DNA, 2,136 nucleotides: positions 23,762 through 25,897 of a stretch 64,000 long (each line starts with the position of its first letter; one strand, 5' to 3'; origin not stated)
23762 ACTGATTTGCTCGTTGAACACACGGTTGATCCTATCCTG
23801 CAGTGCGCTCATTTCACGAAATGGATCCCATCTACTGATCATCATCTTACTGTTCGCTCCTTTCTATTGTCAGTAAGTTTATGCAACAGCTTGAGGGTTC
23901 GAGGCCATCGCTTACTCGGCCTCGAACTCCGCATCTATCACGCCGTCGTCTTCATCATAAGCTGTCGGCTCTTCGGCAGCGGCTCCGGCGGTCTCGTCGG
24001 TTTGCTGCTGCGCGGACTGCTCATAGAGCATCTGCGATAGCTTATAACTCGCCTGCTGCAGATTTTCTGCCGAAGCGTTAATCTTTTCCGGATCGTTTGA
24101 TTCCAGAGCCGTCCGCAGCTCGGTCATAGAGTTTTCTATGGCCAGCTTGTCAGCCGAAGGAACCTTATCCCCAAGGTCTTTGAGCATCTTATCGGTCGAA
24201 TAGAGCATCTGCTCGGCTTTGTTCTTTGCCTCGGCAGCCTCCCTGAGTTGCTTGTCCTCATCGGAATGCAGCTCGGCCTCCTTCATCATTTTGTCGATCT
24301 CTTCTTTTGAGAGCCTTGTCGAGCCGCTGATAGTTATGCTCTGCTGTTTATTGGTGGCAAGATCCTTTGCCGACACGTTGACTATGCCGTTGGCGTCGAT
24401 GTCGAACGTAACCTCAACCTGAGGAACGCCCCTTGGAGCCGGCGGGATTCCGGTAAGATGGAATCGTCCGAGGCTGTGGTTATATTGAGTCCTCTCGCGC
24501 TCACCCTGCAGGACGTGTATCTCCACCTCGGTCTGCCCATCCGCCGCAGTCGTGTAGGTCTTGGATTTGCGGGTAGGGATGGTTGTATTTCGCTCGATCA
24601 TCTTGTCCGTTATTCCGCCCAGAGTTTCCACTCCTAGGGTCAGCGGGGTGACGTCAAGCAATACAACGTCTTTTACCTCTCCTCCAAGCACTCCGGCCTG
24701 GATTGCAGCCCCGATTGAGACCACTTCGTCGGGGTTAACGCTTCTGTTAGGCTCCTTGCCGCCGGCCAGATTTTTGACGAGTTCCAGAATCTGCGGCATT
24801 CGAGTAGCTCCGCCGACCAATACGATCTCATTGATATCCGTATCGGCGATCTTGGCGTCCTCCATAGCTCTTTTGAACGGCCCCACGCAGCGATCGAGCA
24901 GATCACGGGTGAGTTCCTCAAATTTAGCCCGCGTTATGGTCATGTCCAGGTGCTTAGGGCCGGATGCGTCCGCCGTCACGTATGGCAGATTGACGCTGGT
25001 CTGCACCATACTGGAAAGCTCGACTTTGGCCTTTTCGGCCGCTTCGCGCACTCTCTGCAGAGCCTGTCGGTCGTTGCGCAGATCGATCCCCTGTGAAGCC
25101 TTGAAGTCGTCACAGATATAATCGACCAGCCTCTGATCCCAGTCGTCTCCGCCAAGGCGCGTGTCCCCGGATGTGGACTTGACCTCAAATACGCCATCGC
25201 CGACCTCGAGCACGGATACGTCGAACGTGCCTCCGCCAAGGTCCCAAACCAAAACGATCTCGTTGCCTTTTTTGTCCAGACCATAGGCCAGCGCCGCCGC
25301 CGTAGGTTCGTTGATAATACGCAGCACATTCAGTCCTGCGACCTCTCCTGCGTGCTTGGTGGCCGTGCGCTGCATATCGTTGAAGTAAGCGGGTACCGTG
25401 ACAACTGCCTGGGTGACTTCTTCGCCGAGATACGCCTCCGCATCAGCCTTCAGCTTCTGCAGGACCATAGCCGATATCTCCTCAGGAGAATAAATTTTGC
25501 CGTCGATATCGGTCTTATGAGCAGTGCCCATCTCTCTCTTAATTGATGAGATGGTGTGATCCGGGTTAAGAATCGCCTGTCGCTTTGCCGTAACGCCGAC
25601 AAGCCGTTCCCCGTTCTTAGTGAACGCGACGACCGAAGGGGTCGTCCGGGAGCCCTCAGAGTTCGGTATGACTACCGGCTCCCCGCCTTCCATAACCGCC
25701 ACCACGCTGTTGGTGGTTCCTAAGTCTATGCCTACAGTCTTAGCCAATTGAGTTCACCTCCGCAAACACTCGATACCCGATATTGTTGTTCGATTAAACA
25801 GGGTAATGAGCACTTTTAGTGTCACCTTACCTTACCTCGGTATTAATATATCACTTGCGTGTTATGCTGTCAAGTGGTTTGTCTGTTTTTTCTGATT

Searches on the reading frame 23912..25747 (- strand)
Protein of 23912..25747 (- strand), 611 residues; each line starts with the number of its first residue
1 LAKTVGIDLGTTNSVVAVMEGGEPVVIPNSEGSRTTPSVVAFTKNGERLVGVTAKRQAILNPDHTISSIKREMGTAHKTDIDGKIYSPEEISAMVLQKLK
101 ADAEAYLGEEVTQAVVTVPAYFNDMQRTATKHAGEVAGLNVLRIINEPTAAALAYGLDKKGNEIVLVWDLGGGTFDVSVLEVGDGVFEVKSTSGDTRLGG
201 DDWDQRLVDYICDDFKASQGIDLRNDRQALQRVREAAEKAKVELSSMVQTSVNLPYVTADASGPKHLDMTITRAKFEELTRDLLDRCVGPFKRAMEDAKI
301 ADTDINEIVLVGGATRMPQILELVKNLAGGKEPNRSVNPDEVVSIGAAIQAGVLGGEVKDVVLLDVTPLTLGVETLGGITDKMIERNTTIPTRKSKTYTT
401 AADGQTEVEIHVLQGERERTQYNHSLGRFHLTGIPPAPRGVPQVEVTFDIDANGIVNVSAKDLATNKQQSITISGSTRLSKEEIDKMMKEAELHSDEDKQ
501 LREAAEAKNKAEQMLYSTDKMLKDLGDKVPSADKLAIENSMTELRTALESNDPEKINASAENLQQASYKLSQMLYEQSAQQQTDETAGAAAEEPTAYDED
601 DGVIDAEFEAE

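Call 48: find_homologous_proteins(query=window:23912-25747:-, max_evalue=1e-50)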
Query window:23912-25747:- (611 aa): 8000 proteins with E <= 1e-50 among 8000 candidates; the best 120 are listed.
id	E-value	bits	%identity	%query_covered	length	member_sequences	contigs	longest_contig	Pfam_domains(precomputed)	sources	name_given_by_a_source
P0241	0.0e+0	1322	100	100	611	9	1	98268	PF00012.27,PF06723.20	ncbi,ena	-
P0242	0.0e+0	1318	100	100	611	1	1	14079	PF00012.27,PF06723.20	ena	-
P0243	0.0e+0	1217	91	100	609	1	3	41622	PF00012.27,PF06723.20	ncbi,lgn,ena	-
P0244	0.0e+0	1215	91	100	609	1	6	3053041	PF00012.27,PF06723.20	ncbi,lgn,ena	ncbi:MAG: molecular chaperone DnaK [Armatimonadota bacterium]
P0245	0.0e+0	1214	91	100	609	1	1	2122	PF00012.27,PF06723.20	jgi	jgi:molecular chaperone DnaK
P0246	0.0e+0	1211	91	100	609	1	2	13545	PF00012.27,PF06723.20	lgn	-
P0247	0.0e+0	1191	90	100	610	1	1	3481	PF00012.27,PF06723.20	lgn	-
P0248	0.0e+0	1191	89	100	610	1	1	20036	PF00012.27,PF06723.20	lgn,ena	-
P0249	0.0e+0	1190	89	100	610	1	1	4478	PF00012.27,PF06723.20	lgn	-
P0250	0.0e+0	1190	89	100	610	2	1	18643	PF00012.27,PF06723.20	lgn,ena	-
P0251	0.0e+0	1189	89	100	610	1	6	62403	PF00012.27,PF06723.20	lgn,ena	-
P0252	0.0e+0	1179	91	97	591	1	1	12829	PF00012.27,PF06723.20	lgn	-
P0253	0.0e+0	1152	89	97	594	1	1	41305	PF00012.27,PF06723.20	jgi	jgi:molecular chaperone DnaK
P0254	0.0e+0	1146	85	100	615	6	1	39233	PF00012.27,PF06723.20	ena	-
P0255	0.0e+0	1145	85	100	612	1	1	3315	PF00012.27,PF06723.20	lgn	-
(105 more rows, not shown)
